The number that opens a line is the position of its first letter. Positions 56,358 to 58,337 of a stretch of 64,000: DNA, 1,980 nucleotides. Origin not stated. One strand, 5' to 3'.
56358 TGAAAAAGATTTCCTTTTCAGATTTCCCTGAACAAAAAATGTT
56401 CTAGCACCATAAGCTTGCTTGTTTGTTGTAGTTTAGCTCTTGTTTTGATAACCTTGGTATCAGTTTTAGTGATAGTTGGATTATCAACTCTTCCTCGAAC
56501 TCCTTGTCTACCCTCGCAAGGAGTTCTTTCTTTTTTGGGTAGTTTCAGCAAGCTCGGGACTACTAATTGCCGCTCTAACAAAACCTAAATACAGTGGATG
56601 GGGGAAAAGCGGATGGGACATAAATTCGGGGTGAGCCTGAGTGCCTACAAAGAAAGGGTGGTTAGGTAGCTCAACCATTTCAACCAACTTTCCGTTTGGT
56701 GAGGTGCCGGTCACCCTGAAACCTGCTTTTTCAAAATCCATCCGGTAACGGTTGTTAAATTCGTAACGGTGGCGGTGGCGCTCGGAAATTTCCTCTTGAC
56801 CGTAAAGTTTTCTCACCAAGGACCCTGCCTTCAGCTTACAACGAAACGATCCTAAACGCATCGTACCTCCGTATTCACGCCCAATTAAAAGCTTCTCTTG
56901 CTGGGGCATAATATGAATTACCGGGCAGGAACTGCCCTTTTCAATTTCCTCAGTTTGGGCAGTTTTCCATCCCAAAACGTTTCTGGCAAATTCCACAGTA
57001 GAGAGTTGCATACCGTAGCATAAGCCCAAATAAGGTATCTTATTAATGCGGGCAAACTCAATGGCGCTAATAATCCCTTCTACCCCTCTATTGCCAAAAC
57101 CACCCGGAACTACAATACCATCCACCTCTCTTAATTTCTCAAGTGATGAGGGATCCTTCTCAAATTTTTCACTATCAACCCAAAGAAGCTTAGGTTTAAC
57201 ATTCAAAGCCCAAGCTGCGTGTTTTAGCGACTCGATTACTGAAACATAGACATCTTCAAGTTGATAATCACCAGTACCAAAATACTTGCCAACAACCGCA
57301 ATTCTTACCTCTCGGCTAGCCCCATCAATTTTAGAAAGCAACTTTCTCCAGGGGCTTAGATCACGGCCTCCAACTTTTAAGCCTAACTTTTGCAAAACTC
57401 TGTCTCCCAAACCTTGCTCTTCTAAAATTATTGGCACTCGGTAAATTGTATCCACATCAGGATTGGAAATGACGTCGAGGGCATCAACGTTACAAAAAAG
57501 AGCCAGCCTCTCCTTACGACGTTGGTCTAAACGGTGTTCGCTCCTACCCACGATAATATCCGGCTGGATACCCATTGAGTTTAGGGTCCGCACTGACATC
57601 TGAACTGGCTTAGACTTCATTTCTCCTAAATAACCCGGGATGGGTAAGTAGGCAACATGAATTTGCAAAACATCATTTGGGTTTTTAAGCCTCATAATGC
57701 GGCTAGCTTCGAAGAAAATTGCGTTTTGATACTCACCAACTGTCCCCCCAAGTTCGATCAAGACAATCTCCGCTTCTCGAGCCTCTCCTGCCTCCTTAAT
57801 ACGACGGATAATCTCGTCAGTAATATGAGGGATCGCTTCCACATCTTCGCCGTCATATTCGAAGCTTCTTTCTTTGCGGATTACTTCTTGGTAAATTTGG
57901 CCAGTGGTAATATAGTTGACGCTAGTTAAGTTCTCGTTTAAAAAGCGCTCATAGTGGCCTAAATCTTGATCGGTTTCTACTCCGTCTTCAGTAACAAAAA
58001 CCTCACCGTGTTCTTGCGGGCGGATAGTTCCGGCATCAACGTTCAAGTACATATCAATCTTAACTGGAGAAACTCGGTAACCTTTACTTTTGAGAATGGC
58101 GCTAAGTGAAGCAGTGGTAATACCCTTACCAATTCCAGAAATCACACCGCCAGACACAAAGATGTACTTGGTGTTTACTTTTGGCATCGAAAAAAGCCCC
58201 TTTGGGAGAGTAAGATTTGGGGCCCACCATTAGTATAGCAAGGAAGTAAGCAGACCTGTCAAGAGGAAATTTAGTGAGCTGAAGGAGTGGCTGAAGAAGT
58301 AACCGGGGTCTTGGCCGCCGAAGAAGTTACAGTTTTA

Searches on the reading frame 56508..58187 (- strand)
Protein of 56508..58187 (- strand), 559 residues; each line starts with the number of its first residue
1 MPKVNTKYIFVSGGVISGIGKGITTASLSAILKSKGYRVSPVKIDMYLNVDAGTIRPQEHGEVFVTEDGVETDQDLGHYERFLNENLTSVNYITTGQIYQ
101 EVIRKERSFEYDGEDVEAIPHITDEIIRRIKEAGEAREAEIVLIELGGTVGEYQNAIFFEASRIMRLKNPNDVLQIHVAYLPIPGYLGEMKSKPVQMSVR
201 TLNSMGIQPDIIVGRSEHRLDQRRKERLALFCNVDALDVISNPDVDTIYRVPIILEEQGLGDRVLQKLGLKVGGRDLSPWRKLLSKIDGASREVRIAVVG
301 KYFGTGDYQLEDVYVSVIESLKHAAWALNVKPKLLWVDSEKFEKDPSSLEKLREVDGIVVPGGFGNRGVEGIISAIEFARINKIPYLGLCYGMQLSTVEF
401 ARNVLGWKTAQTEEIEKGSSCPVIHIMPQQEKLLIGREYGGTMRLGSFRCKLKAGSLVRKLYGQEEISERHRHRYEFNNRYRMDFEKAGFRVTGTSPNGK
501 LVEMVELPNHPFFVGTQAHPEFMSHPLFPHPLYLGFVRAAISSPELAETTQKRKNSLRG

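Call 62: find_homologous_proteins(query=window:56508-58187:-, max_evalue=1e-50)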
Query window:56508-58187:- (559 aa): 8000 proteins with E <= 1e-50 among 8000 candidates; the best 120 are listed.
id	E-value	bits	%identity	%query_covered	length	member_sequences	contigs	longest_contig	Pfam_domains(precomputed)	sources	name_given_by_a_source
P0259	0.0e+0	1040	80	100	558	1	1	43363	PF07722.20,PF06418.21,PF00117.35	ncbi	-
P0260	0.0e+0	1015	80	97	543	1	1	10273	PF07722.20,PF06418.21,PF00117.35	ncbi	-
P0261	6.8e-298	1007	81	97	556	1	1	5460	PF06418.21,PF00117.35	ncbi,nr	ncbi:MAG TPA: CTP synthase, partial [Candidatus Saccharimonadales bacterium]|nr:CTP synthase [Candid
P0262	2.1e-297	1005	79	97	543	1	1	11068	PF06418.21,PF00117.35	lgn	-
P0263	1.2e-296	1003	79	97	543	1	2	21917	PF06418.21,PF00117.35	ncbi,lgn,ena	-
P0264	2.0e-296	1002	79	97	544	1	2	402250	PF01656.30,PF06418.21,PF00117.35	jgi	-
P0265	3.0e-296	1001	80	97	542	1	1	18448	PF06418.21,PF00117.35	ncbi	-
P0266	5.7e-295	997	79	97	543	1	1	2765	PF07722.20,PF06418.21,PF00117.35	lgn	-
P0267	9.1e-295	997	79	97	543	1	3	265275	PF06418.21,PF00117.35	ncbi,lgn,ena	-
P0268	1.1e-294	996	79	97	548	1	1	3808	PF01656.30,PF06418.21,PF00117.35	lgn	-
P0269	3.5e-294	995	79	97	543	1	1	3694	PF06418.21,PF00117.35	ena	-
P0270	5.5e-294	994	79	97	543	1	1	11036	PF06418.21,PF00117.35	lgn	-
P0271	8.0e-293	990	79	97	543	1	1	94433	PF06418.21,PF00117.35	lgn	-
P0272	1.6e-292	989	79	96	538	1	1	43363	PF06418.21,PF00117.35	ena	-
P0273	3.4e-292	988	79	96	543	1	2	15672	PF06418.21,PF00117.35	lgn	-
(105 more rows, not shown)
